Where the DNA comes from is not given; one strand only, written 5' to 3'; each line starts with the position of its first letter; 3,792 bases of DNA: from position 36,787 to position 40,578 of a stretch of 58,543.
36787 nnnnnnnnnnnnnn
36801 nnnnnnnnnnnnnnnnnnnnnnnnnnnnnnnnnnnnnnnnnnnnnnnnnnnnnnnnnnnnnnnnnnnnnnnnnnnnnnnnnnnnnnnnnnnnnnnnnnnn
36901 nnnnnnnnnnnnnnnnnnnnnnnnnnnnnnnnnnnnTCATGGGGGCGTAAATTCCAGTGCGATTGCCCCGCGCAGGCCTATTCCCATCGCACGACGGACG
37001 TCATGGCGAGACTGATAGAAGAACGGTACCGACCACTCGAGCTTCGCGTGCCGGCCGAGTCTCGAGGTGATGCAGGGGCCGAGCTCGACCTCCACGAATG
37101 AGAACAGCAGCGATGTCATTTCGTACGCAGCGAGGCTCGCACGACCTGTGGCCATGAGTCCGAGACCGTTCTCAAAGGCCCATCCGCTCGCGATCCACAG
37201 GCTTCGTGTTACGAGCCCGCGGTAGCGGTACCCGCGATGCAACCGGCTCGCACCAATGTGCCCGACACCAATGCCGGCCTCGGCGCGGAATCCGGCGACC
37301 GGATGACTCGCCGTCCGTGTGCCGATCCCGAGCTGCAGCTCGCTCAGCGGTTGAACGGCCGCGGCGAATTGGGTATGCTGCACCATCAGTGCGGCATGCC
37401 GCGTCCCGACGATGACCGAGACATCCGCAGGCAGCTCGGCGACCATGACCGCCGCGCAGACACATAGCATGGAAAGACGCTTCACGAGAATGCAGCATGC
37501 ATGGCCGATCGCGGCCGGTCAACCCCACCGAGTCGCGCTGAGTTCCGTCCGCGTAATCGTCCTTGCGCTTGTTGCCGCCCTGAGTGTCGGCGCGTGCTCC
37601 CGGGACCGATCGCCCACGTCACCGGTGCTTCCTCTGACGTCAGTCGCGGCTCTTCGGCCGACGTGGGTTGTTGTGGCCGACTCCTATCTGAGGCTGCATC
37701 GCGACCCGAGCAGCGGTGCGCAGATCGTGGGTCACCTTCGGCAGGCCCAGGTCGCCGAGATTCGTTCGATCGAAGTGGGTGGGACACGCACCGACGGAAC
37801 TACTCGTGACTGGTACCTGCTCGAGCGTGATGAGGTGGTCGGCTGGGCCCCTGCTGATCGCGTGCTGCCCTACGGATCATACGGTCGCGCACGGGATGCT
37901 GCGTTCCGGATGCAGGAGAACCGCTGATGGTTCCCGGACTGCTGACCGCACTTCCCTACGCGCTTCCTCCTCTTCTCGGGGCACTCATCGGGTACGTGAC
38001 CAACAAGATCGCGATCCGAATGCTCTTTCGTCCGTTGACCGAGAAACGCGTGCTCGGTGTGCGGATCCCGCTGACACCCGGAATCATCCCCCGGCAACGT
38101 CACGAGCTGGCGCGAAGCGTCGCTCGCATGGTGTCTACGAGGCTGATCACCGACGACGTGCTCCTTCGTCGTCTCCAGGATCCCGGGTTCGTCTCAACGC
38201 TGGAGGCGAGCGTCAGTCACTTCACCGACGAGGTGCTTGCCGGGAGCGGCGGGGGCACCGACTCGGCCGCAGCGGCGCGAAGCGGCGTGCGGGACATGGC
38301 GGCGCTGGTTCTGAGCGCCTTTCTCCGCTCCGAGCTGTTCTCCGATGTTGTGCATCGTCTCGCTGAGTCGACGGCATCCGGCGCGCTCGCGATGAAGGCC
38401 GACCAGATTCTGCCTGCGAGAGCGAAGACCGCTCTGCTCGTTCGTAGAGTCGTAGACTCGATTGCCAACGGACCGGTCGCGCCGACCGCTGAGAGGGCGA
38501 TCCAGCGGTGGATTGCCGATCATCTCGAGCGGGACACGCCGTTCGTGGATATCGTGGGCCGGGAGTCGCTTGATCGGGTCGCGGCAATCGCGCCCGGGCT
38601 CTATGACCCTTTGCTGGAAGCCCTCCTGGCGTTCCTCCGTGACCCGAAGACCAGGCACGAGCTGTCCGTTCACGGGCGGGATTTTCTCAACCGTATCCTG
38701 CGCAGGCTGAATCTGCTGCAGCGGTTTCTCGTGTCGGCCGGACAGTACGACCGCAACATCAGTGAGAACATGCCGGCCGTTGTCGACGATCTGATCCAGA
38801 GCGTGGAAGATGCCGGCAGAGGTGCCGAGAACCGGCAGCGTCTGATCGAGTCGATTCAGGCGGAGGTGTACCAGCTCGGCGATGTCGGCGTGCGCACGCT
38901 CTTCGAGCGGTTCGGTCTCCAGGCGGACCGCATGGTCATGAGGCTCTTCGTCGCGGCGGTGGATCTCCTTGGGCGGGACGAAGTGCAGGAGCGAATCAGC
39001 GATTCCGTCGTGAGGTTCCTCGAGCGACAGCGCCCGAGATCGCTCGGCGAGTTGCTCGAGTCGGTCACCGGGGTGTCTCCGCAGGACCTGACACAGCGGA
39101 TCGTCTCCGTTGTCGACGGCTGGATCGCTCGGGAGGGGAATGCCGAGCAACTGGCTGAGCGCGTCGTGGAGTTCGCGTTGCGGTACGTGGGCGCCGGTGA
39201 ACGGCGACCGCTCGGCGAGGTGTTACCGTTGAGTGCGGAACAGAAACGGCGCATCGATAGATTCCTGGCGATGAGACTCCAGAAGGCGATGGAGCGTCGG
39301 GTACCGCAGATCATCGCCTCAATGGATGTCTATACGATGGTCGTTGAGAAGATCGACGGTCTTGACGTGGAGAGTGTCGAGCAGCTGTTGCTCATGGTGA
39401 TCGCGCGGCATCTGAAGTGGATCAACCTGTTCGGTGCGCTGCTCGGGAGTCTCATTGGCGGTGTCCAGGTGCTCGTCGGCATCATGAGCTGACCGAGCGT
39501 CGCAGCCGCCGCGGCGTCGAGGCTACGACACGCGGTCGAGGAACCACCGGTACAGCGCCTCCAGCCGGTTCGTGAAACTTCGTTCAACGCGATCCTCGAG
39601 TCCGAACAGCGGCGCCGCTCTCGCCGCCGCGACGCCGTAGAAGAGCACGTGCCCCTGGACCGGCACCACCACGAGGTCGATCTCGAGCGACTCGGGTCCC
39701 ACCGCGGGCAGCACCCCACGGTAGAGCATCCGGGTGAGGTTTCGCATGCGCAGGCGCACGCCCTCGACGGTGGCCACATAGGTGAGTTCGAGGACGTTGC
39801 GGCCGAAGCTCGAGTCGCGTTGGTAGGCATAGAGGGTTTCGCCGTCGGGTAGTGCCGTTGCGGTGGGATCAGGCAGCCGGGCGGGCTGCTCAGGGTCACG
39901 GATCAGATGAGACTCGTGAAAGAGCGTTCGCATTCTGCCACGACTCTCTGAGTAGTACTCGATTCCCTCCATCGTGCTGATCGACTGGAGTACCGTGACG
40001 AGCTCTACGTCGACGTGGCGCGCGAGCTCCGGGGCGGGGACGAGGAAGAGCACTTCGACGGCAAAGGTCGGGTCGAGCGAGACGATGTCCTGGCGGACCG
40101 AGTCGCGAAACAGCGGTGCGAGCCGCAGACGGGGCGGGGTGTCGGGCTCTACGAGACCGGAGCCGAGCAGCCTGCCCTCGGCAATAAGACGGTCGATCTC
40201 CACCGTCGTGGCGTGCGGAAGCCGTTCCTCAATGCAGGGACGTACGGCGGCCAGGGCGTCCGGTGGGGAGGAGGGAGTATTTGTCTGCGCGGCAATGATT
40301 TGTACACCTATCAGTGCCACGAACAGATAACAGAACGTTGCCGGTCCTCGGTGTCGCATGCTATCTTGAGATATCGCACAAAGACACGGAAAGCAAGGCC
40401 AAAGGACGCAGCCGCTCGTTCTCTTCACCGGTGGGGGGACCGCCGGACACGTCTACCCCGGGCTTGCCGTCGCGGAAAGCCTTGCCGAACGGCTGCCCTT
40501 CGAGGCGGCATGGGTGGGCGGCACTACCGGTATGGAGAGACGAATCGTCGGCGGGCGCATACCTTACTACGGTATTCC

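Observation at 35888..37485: Exported metacaspase-like lipoprotein translationally coupled to a putative beta-barrel OMP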

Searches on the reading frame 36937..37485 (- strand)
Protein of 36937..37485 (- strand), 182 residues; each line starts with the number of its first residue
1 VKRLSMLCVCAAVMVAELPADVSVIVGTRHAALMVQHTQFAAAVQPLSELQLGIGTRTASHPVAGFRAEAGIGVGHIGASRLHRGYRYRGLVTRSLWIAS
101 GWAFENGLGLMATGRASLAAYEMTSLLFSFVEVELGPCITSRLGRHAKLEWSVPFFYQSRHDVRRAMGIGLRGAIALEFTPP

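Call 3: search_protein_families(library=pfam, proteins=[window:36937-37485:-], max_evalue=0.1)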
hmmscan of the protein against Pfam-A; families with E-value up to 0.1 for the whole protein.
window:36937-37485:- (182 aa): 0 families

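Call 4: search_protein_families(library=ncbifam, proteins=[window:36937-37485:-], max_evalue=0.1)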
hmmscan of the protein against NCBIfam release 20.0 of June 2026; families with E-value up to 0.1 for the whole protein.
window:36937-37485:- (182 aa): 0 families

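Call 5: find_homologous_proteins(query=window:36937-37485:-)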
Query window:36937-37485:- (182 aa): 3 proteins with E <= 0.001 among 558 candidates.
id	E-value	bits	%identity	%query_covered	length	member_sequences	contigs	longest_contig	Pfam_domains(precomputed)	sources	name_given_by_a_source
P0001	3.1e-105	367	100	93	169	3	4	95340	-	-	-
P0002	1.7e-83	297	76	97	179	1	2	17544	-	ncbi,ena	-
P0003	7.3e-83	295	75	97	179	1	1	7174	-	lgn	-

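Call 17: search_protein_families(library=pfam, alignment_id=A3, max_evalue=1)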
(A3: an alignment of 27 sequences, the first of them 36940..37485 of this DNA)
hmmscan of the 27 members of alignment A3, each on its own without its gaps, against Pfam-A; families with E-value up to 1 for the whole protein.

A. member 1, window:36940-37485:- (182 aa): 0 families

B. families by the number of members that match (of 27 scanned): 6 families
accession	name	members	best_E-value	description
PF13505.12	OMP_b-brl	1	0.056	Outer membrane protein beta-barrel domain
PF23701.1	MIAC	1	0.14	Micropeptide inhibiting actin cytoskeleton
PF16241.10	DUF4900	1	0.15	Domain of unknown function (DUF4900)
PF09327.17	Phage_Tail_Tip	1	0.23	Bacteriophage tail tip fiber protein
PF23921.1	DUF7260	1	0.27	Domain of unknown function (DUF7260)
PF07897.16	EAR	1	0.5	Ethylene-responsive binding factor-associated repression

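Call 22: predict_structure(alignment_id=A3)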
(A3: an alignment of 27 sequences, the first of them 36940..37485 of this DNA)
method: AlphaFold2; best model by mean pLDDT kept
length: 182 residues; sequences in the alignment: 27
mean_pLDDT: 92.3   pTM: 0.81
mean pLDDT of the five models: 92.3, 91.4, 91.3, 90.4, 90.0
residues with pLDDT >= 90: 152; 70-90: 14; 50-70: 16; < 50: 0
segments of 3 or more residues with pLDDT < 50: none
pLDDT, mean of each block of 10 residues (from residue 1): 64 62 97 96 98 91 88 98 96 98 95 98 97 98 96 98 96 96 76
secondary structure, 60 per line:
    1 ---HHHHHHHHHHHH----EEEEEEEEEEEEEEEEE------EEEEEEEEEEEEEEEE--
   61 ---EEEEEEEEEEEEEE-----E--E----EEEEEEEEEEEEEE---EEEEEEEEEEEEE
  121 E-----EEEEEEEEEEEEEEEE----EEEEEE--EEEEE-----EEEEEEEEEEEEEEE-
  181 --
elements in order: H4-15 E20-36 E43-58 E64-77 E91-104 E108-121 E127-142 E147-152 E155-159 E165-179

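Call 26: fold_search(model_id=the predicted structure, library=pdb)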
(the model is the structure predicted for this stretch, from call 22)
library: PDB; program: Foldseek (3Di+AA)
matches with E <= 10: 1199; with E <= 0.001: 38
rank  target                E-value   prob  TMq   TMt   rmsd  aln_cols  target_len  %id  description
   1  9nh1_C                2.2e-06  1.00  0.42  0.32   8.0       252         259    9  In situ cryo-EM structure of porin I of the Legionella Dot/Icm T4SS machine (released 2025-09-17)
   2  9nh1_A                2.9e-06  1.00  0.45  0.35   8.4       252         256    8  In situ cryo-EM structure of porin I of the Legionella Dot/Icm T4SS machine (released 2025-09-17)
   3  1k24                  6.7e-06  1.00  0.44  0.35   8.8       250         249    9  Crystal Structure of the OpcA Outer Membrane Adhesin/Invasin from Neisseria meningitidis (released 2002-03-27)
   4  1p4t                  8.3e-06  1.00  0.50  0.57   5.4       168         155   11  Crystal structure of Neisserial surface protein A (NspA) (released 2003-07-22)
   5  3qra                  1.5e-05  1.00  0.48  0.54   6.2       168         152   11  The crystal structure of Ail, the attachment invasion locus protein of Yersinia pestis (released 2011-11-23)
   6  9nh1_B                1.9e-05  1.00  0.44  0.34   7.3       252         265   10  In situ cryo-EM structure of porin I of the Legionella Dot/Icm T4SS machine (released 2025-09-17)
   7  2vdf                  3.7e-05  1.00  0.42  0.35   8.7       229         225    9  Structure of the OpcA adhesion from Neisseria meningitidis determined by crystallization from the cubic mesophase (released 2007-10-23)
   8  9nh2_A                5.0e-05  1.00  0.49  0.42   7.5       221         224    9  In situ cryo-EM structure of porin III of the Legionella Dot/Icm T4SS machine (released 2025-09-17)
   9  9a2m_MODEL_1_A        5.3e-05  1.00  0.52  0.31   5.2       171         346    9  Model of E. coli OmpA by in-cell photo-crosslinking MS and deep learning (released 2023-02-24)
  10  7xw0_B                6.9e-05  1.00  0.37  0.29  10.0       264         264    7  Crystal structure of pOmpT (released 2023-05-31)
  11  2x55                  7.7e-05  1.00  0.38  0.29   9.4       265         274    8  Yersinia Pestis Plasminogen Activator Pla (Native) (released 2010-07-28)
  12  9fzc_A                1.0e-04  1.00  0.41  0.43   6.6       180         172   12  Structure of OmpA-short in complex with nanobody Nb01 (released 2024-07-17)
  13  7xw0_A                1.1e-04  1.00  0.38  0.29   9.7       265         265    7  Crystal structure of pOmpT (released 2023-05-31)
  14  9fzd_A                1.2e-04  1.00  0.43  0.44   7.1       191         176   12  Structure of OmpA-long in complex with nanobody Nb39 (released 2024-07-17)
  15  2m06_MODEL_1_A        1.4e-04  1.00  0.47  0.55   6.2       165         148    9  NMR structure of OmpX in phopspholipid nanodiscs (released 2012-12-12)
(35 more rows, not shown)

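Call 27: search_protein_representatives(alignment_id=A3)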
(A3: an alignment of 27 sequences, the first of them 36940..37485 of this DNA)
Query: 27 sequences, 196 profile positions. Proteins with E-value up to 0.001 (for the whole library): 446; up to 1e-10: 319; up to 1e-30: 50. The best 150 are listed.
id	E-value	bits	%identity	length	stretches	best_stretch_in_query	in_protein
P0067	1.8e-58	213.4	-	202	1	1-195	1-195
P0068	5.5e-52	192.3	-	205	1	1-195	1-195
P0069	1.1e-51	191.3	-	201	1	1-194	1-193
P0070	2.1e-48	180.6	-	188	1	2-190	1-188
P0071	3.3e-48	179.9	-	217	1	2-191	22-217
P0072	1.5e-45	171.2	-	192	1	9-194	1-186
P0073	2.4e-45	170.6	-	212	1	1-191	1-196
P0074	3.5e-44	166.8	-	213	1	4-193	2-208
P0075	4.1e-42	160.1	-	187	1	34-194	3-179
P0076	4.9e-41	156.5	-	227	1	5-194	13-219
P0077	1.9e-40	154.6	-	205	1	4-190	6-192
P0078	3.5e-40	153.7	-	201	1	1-191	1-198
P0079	4.3e-40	153.5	-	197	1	1-191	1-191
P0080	6.5e-40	152.9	-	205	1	1-191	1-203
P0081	3.2e-39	150.6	-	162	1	36-194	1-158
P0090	1.7e-36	141.7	-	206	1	6-190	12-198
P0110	6.3e-32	126.8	-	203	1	1-189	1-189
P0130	2.9e-29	118.1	-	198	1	1-190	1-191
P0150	2.8e-27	111.6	-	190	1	5-191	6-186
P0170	1.7e-25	105.8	-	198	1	4-191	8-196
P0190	1.6e-24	102.6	-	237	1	9-189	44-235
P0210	1.0e-22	96.8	-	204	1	7-193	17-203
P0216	3.8e-22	94.9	-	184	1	21-192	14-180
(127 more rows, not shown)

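Call 50: find_encoding_contigs(protein=P0067, flank=3000, max_places=2)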
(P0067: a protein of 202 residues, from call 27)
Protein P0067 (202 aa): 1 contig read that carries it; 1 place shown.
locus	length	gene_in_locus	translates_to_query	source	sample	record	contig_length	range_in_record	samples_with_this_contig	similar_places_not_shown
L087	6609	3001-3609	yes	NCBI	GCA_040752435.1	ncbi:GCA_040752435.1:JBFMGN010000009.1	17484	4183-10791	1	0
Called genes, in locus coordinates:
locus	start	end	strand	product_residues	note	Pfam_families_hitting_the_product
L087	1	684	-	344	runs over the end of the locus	PF00072:Response_reg, PF00990:GGDEF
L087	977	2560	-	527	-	PF04286:DUF445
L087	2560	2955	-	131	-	PF08239:SH3_3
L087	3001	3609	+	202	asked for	-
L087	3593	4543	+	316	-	PF00656:Peptidase_C14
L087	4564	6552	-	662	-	PF00270:DEAD (faint), PF04851:ResIII, PF17757:UvrB_inter, PF27431:UvrB_3rd, PF00271:Helicase_C, PF12344:UvrB, PF02151:UVR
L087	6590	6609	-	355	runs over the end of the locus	PF00089:Trypsin, PF13365:Trypsin_2, PF13180:PDZ_2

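Call 51: find_encoding_contigs(protein=P0090, flank=2500, max_places=1)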
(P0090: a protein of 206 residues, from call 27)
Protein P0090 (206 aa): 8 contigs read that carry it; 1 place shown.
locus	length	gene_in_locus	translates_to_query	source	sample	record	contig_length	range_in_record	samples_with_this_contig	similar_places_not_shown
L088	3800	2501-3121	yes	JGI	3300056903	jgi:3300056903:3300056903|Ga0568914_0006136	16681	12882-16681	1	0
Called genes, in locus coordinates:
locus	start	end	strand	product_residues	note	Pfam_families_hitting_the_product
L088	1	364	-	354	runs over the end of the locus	PF00072:Response_reg, PF00990:GGDEF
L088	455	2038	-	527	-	PF04286:DUF445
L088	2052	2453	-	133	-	PF06347:SH3_4 (faint), PF08239:SH3_3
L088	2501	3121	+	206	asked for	-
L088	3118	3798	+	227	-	?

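Call 52: find_encoding_contigs(protein=P0110, flank=2500, max_places=1)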
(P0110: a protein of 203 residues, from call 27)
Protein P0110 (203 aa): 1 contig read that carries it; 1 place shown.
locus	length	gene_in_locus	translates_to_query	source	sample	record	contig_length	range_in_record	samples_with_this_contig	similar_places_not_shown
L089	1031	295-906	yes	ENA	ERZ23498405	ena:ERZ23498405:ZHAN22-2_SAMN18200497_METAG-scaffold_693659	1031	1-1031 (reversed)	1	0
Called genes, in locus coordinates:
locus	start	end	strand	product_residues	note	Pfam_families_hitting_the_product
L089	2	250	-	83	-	?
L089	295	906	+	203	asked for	-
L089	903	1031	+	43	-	?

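Call 53: find_encoding_contigs(protein=P0130, flank=2500, max_places=1)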
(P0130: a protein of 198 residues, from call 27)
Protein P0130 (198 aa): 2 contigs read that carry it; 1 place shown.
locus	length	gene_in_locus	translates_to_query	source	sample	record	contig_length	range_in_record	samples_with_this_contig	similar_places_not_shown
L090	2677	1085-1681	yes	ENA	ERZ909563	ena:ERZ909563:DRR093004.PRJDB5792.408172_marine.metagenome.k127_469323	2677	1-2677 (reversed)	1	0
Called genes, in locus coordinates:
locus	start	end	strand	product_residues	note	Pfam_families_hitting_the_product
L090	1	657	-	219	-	?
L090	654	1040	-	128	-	PF08239:SH3_3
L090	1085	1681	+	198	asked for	-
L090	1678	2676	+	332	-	PF00656:Peptidase_C14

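Call 54: find_encoding_contigs(protein=P0150, flank=2500, max_places=1)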
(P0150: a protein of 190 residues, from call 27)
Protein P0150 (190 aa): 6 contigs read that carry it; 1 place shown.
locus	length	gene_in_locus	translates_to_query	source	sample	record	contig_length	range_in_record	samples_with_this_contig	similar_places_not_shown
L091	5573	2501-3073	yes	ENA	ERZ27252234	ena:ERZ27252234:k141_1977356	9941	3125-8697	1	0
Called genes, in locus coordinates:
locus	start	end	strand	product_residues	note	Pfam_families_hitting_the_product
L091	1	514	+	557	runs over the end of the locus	PF02690:Na_Pi_cotrans, PF01895:PhoU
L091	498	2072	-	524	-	PF04286:DUF445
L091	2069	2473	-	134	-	PF06347:SH3_4 (faint), PF08239:SH3_3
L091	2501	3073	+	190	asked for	-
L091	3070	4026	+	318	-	PF00656:Peptidase_C14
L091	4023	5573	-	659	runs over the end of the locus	PF00270:DEAD (faint), PF04851:ResIII, PF17757:UvrB_inter, PF27431:UvrB_3rd, PF00271:Helicase_C, PF12344:UvrB, PF02151:UVR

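Call 55: find_encoding_contigs(protein=P0170, flank=2500, max_places=1)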
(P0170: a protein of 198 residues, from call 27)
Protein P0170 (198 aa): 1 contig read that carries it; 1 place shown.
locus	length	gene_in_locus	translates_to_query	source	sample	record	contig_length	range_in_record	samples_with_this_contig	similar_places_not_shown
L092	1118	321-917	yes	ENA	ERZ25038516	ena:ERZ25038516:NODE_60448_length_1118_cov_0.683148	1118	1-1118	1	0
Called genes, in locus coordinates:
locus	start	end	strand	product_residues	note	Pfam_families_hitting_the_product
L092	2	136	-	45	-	?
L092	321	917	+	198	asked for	-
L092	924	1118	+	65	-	?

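Call 56: find_encoding_contigs(protein=P0190, flank=2500, max_places=1)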
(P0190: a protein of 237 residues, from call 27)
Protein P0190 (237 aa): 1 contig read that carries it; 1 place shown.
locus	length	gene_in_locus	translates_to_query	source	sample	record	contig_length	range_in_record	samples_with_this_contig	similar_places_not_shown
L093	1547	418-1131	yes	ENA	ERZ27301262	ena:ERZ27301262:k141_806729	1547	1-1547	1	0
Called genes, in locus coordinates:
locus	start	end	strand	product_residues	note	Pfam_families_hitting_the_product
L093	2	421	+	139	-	?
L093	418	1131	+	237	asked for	-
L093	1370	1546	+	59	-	?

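Call 57: find_encoding_contigs(protein=P0210, flank=2500, max_places=1)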
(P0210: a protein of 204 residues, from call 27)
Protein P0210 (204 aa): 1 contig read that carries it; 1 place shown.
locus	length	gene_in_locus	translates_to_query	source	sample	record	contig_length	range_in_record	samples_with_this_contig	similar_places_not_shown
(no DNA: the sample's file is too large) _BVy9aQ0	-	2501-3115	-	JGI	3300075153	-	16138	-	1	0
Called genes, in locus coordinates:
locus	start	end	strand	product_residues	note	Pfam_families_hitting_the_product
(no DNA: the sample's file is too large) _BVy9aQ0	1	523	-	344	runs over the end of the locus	PF00072:Response_reg, PF00990:GGDEF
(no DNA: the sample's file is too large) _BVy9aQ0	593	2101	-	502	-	-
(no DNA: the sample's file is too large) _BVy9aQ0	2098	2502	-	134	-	PF08239:SH3_3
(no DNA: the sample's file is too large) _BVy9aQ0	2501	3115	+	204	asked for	-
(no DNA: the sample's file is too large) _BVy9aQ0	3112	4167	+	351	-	PF00656:Peptidase_C14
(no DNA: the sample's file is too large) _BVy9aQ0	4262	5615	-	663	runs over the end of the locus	PF04851:ResIII, PF17757:UvrB_inter, PF27431:UvrB_3rd, PF00271:Helicase_C, PF12344:UvrB, PF02151:UVR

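Call 58: find_encoding_contigs(protein=P0216, flank=2500, max_places=1)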
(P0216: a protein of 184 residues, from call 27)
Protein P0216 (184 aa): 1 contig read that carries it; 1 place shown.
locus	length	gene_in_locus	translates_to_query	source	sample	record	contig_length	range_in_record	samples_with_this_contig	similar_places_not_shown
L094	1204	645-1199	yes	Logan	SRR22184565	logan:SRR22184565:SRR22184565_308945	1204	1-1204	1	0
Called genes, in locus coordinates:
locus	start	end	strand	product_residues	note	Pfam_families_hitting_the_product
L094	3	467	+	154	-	?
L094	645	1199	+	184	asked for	-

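Call 68: search_protein_families(library=padloc, proteins=[window:36937-37485:-], max_evalue=0.01)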
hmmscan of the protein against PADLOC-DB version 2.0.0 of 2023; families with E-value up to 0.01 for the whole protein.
window:36937-37485:- (182 aa): 0 families

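Call 75: search_solved_structures(query=A3, max_evalue=1)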
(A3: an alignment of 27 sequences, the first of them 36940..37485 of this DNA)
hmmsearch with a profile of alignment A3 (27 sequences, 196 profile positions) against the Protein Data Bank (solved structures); distinct sequences matched with E-value up to 1: 1.
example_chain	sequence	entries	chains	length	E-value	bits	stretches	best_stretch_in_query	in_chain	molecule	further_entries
2d5w_A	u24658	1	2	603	0.49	12.9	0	73-104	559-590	peptide ABC transporter, peptide-binding protein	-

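Call 76: search_protein_families(library=ncbifam, alignment_id=A3, max_evalue=0.1)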
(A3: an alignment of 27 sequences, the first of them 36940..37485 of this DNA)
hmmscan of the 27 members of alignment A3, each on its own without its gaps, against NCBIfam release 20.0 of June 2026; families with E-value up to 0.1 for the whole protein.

A. member 1, window:36940-37485:- (182 aa): 0 families

B. families by the number of members that match (of 27 scanned): 1 family
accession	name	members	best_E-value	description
NF009441.0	PRK12798.1-3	1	0.053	chemotaxis protein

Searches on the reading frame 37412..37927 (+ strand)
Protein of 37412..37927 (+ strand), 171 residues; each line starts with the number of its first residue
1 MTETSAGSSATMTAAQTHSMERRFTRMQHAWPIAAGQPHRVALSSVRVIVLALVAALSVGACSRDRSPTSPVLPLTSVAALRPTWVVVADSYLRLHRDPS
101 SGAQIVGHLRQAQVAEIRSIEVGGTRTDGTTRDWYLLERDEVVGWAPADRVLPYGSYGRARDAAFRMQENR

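Call 3: search_protein_families(library=pfam, proteins=[window:37412-37927:+], max_evalue=0.1)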
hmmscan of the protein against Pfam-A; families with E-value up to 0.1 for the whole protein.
window:37412-37927:+ (171 aa): 1 family
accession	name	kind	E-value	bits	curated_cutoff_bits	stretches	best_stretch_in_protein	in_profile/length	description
PF08239.17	SH3_3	-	0.0064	17.1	27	1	92-149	2-51/54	Bacterial SH3 domain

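Call 4: search_protein_families(library=ncbifam, proteins=[window:37412-37927:+], max_evalue=0.1)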
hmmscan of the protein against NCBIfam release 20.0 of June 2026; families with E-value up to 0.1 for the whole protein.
window:37412-37927:+ (171 aa): 0 families

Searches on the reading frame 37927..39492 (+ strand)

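Call 3: search_protein_families(library=pfam, proteins=[window:37927-39492:+], max_evalue=0.1)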
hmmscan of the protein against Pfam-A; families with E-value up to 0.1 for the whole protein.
window:37927-39492:+ (521 aa): 1 family
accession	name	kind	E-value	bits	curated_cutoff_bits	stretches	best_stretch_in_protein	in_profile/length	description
PF04286.17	DUF445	-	6.2e-39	135.4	33.8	2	18-262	3-223/368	Protein of unknown function (DUF445)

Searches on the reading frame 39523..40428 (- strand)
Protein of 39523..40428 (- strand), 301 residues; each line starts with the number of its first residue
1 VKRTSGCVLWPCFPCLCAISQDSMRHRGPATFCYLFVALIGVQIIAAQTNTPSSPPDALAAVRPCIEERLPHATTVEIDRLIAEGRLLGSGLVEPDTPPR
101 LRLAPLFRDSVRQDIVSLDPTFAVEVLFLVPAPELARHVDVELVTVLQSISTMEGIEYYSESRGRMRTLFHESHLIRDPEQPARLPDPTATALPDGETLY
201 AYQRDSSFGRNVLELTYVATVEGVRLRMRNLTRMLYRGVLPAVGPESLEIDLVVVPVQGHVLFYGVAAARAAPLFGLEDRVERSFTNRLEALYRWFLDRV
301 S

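Call 3: search_protein_families(library=pfam, proteins=[window:39523-40428:-], max_evalue=0.1)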
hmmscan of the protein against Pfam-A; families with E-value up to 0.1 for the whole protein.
window:39523-40428:- (301 aa): 1 family
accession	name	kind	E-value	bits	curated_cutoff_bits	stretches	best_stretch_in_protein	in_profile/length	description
PF20380.3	DUF6675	-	2.7e-58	197.6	27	1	35-299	8-253/254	Family of unknown function (DUF6675)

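Call 4: search_protein_families(library=ncbifam, proteins=[window:39523-40428:-], max_evalue=0.1)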
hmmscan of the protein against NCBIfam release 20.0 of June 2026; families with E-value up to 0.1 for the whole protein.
window:39523-40428:- (301 aa): 0 families
